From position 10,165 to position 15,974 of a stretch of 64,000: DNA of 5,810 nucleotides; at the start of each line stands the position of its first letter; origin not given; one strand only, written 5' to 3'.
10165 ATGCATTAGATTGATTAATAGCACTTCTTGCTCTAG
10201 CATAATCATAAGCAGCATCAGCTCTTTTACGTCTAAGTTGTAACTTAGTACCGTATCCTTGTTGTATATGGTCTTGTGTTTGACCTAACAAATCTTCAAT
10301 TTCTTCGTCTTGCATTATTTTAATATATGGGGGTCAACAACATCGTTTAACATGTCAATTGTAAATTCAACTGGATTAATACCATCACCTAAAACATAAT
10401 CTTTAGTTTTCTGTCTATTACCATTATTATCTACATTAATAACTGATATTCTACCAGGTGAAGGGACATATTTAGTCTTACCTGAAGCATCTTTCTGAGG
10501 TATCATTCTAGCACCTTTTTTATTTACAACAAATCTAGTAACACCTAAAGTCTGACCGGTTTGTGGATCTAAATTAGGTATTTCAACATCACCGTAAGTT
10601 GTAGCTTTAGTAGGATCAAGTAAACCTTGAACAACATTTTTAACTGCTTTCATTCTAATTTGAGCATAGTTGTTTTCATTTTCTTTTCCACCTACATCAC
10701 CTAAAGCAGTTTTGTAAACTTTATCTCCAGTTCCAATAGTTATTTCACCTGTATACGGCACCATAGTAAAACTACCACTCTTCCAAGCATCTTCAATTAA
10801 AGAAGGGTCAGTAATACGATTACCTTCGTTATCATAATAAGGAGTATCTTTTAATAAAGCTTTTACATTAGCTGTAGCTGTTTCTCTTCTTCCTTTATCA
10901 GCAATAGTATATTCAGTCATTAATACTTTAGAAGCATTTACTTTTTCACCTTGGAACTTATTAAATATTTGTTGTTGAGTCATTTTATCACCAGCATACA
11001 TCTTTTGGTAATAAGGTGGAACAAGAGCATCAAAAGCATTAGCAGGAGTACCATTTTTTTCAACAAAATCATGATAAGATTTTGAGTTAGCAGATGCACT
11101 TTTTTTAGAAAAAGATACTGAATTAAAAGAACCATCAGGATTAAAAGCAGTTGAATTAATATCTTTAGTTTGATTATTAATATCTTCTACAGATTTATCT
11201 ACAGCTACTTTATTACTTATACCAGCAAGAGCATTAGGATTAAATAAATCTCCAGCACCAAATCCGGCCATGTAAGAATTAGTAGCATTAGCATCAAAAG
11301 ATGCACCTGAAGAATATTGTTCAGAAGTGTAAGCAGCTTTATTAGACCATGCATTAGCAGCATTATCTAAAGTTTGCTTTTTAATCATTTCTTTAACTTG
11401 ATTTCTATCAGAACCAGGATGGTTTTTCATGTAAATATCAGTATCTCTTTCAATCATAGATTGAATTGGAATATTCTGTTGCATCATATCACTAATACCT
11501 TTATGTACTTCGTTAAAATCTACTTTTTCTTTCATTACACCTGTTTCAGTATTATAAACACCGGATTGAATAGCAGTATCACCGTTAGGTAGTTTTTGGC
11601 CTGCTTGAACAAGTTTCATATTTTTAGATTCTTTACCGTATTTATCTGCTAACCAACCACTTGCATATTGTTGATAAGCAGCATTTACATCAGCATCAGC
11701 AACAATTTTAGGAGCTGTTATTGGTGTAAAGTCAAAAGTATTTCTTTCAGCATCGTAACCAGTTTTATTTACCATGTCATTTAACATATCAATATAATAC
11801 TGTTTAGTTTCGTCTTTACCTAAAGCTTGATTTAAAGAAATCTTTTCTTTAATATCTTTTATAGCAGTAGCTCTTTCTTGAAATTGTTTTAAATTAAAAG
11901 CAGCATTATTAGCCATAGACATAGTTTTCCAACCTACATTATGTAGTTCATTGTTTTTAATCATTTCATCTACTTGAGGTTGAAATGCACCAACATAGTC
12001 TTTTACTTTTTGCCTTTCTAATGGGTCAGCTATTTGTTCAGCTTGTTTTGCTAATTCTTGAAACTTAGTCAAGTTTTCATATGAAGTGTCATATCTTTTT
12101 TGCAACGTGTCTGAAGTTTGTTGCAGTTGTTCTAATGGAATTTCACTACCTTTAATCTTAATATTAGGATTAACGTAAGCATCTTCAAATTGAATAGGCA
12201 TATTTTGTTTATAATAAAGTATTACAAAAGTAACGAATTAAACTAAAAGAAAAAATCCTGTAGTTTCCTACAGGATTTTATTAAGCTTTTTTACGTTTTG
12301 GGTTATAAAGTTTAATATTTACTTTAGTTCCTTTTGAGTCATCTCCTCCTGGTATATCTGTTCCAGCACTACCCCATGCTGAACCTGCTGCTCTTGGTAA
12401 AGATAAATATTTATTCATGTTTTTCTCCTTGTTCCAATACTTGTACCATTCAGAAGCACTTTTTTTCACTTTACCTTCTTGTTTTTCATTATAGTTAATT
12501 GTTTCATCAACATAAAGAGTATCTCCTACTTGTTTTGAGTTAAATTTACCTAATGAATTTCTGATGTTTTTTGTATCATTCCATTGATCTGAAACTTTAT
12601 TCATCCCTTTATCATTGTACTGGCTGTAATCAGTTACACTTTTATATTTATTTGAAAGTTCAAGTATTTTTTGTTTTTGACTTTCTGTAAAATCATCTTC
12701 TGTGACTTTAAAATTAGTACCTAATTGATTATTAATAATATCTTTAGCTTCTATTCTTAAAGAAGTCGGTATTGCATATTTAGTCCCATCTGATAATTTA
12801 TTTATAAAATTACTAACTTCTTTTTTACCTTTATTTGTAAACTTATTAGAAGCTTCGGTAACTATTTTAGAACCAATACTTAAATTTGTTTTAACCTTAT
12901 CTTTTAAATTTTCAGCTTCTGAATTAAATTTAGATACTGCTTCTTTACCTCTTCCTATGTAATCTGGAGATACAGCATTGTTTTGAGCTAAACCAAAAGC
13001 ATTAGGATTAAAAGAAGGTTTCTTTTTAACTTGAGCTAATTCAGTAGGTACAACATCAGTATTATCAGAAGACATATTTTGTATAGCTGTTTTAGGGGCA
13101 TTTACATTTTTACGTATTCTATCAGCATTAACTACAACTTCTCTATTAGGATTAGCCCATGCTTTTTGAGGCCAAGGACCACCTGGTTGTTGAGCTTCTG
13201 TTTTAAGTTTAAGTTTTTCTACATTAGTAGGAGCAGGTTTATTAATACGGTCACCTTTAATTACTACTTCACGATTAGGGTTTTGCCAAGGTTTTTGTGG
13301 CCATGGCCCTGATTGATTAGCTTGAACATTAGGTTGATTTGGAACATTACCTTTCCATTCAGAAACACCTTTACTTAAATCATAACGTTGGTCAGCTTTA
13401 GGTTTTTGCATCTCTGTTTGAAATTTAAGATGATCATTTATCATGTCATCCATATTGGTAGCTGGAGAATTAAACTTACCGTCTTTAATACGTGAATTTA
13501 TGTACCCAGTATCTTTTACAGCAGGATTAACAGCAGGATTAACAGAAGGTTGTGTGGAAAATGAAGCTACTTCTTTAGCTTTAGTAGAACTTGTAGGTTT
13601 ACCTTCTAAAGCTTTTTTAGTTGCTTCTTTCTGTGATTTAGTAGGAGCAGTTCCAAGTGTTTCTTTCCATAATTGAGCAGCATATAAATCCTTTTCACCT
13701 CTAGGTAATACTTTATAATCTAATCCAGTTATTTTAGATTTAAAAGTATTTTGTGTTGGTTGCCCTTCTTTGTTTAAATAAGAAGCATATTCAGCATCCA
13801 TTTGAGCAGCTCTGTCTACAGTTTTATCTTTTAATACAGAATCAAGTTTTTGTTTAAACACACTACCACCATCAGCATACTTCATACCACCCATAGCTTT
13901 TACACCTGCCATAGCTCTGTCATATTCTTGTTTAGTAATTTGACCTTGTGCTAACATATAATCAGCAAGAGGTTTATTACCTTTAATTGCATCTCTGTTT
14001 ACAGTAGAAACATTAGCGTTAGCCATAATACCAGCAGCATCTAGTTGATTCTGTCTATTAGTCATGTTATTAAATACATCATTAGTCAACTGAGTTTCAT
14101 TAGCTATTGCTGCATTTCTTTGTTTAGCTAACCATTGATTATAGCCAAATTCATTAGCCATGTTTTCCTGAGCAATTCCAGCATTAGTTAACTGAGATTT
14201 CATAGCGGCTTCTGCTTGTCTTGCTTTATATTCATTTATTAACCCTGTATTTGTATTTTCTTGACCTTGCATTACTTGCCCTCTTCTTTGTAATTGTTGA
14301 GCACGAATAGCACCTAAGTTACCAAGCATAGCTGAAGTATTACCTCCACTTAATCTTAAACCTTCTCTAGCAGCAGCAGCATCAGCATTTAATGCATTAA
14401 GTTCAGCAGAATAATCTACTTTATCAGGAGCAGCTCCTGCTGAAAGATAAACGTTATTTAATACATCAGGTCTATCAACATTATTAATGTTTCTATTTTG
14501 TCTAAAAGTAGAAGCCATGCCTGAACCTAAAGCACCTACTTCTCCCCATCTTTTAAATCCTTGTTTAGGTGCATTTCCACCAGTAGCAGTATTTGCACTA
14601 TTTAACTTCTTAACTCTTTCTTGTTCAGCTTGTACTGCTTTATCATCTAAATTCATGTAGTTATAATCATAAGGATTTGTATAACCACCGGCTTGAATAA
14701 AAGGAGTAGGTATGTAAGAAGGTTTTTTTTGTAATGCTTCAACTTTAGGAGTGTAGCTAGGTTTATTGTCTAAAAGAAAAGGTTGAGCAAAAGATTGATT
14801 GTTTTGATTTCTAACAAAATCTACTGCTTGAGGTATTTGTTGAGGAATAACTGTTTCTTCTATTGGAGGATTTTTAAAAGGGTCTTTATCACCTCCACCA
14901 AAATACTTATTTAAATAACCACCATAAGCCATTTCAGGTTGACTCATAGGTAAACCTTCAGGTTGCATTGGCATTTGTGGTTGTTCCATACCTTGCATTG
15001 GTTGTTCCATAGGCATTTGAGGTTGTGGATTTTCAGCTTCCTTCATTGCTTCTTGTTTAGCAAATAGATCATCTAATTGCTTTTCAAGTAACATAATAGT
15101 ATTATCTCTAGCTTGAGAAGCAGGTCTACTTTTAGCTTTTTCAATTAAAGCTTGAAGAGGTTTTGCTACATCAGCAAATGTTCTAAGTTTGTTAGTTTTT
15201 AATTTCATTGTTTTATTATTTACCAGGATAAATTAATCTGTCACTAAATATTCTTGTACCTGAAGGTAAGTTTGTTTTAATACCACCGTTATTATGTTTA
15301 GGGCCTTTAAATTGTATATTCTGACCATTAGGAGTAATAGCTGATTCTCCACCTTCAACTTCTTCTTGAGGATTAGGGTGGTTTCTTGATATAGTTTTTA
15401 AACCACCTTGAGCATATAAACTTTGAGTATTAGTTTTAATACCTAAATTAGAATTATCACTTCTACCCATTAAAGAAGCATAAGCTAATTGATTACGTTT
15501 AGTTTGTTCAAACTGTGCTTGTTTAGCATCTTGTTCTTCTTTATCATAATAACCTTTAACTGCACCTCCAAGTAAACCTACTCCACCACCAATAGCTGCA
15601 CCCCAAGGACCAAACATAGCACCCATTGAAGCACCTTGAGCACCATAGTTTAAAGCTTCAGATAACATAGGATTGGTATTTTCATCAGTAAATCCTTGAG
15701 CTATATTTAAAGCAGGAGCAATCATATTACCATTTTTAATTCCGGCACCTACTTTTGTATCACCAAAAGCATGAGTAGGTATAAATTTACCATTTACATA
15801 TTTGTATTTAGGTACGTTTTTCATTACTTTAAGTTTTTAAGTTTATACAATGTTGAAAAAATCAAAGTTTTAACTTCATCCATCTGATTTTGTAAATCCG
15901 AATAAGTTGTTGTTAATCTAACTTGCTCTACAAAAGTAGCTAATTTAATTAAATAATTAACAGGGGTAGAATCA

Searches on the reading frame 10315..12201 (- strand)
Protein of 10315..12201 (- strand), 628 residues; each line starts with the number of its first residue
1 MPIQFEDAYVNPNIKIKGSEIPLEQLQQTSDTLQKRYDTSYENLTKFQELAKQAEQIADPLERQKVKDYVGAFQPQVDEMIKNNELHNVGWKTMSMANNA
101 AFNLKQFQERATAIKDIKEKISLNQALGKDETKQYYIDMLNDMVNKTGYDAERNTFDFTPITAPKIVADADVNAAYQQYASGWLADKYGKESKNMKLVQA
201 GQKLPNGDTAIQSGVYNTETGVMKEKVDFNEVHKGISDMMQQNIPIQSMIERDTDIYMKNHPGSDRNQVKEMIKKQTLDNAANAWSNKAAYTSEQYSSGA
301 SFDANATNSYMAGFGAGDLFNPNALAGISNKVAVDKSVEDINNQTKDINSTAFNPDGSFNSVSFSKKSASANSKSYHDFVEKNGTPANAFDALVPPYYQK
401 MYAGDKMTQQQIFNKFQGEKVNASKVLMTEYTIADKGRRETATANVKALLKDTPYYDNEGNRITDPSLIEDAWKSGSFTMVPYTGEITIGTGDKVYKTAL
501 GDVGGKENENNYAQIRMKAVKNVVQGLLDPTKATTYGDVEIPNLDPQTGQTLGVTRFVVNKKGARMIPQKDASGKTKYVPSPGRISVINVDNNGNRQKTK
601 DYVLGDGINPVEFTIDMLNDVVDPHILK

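Call 10: search_protein_families(library=phrogs, proteins=[window:10315-12201:-])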
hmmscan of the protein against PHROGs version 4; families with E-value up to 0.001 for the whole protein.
window:10315-12201:- (628 aa): 0 families

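Call 13: find_related_loci(query=window:10315-12201:-, collection=viral_contigs, flank=10000)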
Query window:10315-12201:- (628 aa) in viral_contigs; peptide patterns used: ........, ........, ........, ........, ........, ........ (x = any residue, [..] = any of these).
12 stretches matched a pattern, but none encodes a relative of the query by tblastn (E <= 1e-3).

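Call 16: search_protein_families(library=pfam, proteins=[window:10315-12201:-], max_evalue=0.01)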
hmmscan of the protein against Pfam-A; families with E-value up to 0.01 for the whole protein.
window:10315-12201:- (628 aa): 0 families

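Call 18: search_dna_similar(query=window:10315-12201:-, collection=phages, mode=protein, max_rows=30)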
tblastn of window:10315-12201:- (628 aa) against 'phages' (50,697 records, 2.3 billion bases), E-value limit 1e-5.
No match.

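Call 20: find_homologous_proteins(query=window:10315-12201:-)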
Query window:10315-12201:- (628 aa): 29 proteins with E <= 0.001 among 6487 candidates.
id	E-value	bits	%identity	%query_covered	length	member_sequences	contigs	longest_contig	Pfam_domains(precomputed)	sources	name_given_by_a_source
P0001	0.0e+0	1402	100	100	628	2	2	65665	-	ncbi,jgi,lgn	jgi:hypothetical protein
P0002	0.0e+0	1369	98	100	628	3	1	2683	-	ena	-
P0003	0.0e+0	1284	92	100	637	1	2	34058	-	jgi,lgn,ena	jgi:hypothetical protein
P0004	3.8e-198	678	53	100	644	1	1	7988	-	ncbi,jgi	jgi:hypothetical protein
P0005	2.5e-188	646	51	100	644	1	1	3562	-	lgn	-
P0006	1.2e-181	624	49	100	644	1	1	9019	-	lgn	-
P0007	1.7e-171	590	48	99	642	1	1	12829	-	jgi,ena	jgi:hypothetical protein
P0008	8.7e-156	538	45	99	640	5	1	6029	-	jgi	jgi:hypothetical protein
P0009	7.7e-123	430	48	70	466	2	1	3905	-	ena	-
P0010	1.4e-97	346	37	99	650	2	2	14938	-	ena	-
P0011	5.5e-85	305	34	99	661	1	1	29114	-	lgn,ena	-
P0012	2.7e-81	292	57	43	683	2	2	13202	-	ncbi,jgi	jgi:hypothetical protein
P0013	1.4e-80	290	51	51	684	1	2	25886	-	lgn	-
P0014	2.0e-76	276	45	50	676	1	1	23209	-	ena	-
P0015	7.5e-76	274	45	50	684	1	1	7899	-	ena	-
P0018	1.8e-75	273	45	50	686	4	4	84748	-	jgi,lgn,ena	jgi:hypothetical protein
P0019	8.5e-74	268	43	55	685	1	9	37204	-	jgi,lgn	-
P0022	2.4e-69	253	44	50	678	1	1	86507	-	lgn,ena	-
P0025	2.3e-64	236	42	50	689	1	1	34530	-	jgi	jgi:hypothetical protein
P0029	1.9e-53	200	32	72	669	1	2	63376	-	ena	-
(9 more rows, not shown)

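Call 21: find_encoding_contigs(protein=P0003, flank=10000, max_places=2)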
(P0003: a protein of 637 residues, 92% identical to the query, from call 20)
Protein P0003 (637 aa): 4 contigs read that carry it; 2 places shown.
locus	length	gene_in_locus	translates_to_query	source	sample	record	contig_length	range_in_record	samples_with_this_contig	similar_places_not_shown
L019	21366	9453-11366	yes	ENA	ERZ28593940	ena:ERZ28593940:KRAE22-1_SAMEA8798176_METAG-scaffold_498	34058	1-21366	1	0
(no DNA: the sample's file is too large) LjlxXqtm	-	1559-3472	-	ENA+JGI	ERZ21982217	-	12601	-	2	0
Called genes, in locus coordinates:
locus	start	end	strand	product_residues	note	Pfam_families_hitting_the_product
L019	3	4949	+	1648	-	?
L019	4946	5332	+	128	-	PF19174:DUF5856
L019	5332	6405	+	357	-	-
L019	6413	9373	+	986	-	-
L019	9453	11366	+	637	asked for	-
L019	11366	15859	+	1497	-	-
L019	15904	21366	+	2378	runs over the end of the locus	-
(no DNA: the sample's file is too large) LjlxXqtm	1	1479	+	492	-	?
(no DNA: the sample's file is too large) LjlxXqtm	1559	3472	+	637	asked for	-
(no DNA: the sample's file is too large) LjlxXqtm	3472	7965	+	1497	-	-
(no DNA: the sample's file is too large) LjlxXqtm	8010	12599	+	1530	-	?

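Call 22: find_encoding_contigs(protein=P0007, flank=10000, max_places=2)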
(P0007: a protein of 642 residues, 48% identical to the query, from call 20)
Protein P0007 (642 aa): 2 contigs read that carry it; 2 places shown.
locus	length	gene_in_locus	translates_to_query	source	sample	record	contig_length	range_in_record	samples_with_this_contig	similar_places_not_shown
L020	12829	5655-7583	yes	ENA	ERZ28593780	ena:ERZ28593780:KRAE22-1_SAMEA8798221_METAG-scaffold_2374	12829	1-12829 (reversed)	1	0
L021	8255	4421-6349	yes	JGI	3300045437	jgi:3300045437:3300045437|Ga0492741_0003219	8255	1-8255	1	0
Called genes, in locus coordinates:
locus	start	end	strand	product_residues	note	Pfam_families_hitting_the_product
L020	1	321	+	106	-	?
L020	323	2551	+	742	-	-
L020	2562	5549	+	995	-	-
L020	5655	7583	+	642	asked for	-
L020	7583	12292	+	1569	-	-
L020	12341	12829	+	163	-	?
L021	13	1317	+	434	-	-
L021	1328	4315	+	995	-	-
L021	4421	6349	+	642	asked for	-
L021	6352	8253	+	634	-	?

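Call 23: find_encoding_contigs(protein=P0011, flank=10000, max_places=2)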
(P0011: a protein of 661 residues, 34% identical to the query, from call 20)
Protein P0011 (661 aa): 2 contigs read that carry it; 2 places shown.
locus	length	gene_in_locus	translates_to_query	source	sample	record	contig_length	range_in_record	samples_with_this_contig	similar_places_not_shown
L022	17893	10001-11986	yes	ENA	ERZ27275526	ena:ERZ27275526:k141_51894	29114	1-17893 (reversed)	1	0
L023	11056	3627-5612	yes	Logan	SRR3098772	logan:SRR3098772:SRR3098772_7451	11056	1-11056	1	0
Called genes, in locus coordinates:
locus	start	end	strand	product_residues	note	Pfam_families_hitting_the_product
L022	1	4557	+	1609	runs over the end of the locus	PF25731:crAss_MUZ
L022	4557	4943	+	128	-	PF19174:DUF5856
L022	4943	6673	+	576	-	-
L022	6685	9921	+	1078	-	-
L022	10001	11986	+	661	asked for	-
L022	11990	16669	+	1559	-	-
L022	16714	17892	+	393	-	?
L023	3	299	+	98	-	?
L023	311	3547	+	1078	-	-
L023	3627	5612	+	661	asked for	-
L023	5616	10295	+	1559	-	-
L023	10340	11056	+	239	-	?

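Call 26: find_encoding_contigs(protein=P0018, flank=10000, max_places=2)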
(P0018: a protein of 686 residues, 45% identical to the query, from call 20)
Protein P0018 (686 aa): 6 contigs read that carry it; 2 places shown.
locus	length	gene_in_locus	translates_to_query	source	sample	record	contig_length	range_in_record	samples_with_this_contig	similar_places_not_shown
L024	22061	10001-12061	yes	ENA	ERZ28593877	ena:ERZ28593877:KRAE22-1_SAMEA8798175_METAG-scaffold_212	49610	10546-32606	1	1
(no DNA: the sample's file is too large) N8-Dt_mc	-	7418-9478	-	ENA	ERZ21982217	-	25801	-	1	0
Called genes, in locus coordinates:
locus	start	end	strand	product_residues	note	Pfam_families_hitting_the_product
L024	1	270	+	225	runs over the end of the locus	PF25702:CrAss_Ring_2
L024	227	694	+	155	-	-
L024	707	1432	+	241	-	PF24228:CrAss_Ring_1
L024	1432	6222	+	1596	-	-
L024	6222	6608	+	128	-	PF19174:DUF5856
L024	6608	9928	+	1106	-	-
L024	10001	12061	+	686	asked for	-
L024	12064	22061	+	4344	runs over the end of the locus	PF13401:AAA_22 (faint), PF01443:Viral_helicase1 (weak), PF13245:AAA_19 (faint), PF13604:AAA_30 (weak)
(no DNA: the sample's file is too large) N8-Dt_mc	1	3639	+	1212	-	?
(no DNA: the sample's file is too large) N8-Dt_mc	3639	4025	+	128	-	PF19174:DUF5856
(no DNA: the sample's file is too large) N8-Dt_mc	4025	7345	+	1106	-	-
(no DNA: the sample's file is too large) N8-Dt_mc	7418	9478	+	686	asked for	-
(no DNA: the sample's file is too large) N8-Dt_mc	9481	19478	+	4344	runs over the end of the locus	PF13401:AAA_22 (faint), PF01443:Viral_helicase1 (weak), PF13245:AAA_19 (faint), PF13604:AAA_30 (weak)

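Call 27: find_encoding_contigs(protein=P0022, flank=10000, max_places=1)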
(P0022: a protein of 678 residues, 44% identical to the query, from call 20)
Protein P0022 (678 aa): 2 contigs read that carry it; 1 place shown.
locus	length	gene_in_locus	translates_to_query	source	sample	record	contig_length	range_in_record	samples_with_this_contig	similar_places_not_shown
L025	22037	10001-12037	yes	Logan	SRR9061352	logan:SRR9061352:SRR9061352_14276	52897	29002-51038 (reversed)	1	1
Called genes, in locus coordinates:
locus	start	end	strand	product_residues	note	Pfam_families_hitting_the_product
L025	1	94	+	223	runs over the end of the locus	PF25702:CrAss_Ring_2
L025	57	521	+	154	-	-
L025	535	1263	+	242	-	PF24228:CrAss_Ring_1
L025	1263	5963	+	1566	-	-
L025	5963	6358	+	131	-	PF19174:DUF5856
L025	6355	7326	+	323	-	-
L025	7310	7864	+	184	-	-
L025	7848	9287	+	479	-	-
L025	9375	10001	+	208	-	PF01541:GIY-YIG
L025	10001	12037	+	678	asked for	-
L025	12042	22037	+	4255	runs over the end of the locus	PF01443:Viral_helicase1 (weak), PF13604:AAA_30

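Call 28: find_encoding_contigs(protein=P0029, flank=10000, max_places=1)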
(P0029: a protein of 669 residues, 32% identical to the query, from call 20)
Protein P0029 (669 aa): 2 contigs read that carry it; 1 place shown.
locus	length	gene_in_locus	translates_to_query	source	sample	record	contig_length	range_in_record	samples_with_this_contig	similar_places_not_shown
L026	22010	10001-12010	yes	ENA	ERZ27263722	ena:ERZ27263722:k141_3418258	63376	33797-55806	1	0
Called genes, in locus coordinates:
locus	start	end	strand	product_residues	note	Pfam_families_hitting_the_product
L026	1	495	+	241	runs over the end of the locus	PF24228:CrAss_Ring_1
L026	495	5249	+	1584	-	-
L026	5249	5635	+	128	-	PF19174:DUF5856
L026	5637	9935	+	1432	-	-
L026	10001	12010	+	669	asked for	-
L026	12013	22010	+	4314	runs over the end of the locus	PF13604:AAA_30 (weak)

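Call 30: find_encoding_contigs(protein=P0010, flank=10000, max_places=1)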
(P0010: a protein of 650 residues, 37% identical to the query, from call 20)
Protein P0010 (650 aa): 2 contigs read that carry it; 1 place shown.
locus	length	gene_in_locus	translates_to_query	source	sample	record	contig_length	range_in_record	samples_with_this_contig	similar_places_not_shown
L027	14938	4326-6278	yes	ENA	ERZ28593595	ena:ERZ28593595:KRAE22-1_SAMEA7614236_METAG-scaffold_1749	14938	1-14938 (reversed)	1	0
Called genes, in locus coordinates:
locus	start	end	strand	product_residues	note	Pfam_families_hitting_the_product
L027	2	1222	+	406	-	?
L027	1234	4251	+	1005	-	-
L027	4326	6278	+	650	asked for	-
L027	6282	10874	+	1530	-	-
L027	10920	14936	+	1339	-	?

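Call 31: find_encoding_contigs(protein=P0013, flank=10000, max_places=1)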
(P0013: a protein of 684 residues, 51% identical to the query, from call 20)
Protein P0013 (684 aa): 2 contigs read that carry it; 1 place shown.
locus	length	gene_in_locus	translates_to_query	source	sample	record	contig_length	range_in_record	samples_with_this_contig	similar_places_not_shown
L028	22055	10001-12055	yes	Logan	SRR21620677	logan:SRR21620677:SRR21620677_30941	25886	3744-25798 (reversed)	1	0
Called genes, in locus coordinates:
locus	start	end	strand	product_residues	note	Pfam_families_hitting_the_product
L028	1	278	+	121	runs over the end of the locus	?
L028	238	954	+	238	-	PF24228:CrAss_Ring_1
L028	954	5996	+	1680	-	PF25731:crAss_MUZ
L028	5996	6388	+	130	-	PF19174:DUF5856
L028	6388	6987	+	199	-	-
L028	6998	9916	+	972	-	-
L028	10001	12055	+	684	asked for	-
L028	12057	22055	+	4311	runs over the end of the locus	PF13604:AAA_30 (weak)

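Call 32: find_encoding_contigs(protein=P0004, flank=10000, max_places=1)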
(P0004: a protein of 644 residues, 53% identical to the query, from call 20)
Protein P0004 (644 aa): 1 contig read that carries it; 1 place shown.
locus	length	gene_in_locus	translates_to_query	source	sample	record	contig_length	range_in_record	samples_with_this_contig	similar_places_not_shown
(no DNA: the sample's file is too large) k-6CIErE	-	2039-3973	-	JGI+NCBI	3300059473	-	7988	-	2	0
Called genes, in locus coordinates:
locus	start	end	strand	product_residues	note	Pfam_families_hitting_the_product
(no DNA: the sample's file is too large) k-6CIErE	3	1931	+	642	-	?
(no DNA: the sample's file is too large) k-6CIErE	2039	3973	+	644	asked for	-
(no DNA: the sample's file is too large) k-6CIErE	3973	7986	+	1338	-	?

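Call 44: find_encoding_contigs(protein=P0001, flank=10000, max_places=3)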
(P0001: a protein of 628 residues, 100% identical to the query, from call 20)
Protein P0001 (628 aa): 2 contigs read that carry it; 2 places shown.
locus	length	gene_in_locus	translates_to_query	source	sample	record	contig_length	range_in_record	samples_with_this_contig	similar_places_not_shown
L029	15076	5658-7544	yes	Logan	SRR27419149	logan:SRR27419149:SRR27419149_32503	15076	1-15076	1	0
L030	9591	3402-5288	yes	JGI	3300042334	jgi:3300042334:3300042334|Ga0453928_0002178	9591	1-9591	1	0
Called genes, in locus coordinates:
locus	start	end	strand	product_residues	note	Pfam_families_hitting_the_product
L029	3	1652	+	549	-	?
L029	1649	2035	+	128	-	PF19174:DUF5856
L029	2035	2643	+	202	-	-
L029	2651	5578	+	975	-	-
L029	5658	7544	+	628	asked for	-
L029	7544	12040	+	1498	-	-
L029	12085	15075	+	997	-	?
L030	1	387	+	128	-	?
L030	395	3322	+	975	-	-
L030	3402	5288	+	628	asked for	-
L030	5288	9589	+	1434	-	?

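Call 45: find_encoding_contigs(protein=P0019, flank=10000, max_places=1)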
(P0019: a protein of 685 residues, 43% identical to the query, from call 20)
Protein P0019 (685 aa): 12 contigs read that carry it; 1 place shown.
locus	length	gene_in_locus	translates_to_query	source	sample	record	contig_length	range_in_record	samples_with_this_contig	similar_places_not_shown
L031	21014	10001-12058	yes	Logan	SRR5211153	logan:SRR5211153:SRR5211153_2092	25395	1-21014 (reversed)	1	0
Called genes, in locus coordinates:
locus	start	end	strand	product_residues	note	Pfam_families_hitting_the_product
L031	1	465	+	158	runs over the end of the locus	-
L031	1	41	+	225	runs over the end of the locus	PF25702:CrAss_Ring_2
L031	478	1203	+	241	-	PF24228:CrAss_Ring_1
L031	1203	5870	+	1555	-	-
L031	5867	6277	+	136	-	PF19174:DUF5856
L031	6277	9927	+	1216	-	-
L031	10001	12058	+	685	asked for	-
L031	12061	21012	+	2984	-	?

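Call 46: find_encoding_contigs(protein=P0025, flank=10000, max_places=1)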
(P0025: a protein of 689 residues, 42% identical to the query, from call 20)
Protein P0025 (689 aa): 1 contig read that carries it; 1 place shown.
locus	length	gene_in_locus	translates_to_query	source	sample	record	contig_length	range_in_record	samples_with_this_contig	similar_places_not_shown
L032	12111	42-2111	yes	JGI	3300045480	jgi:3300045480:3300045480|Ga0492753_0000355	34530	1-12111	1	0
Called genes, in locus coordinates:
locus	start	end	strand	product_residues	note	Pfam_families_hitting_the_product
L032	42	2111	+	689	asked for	-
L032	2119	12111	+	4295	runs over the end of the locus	PF01443:Viral_helicase1 (faint), PF13604:AAA_30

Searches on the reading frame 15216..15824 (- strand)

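Call 10: search_protein_families(library=phrogs, proteins=[window:15216-15824:-])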
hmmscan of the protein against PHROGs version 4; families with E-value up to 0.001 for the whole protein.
window:15216-15824:- (202 aa): 2 families
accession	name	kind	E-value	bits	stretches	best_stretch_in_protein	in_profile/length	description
phrog_15413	-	unknown function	2e-07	31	1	138-197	98-157/628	-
phrog_6056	-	head and packaging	9.7e-05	23.3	1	61-109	11-60/224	internal virion protein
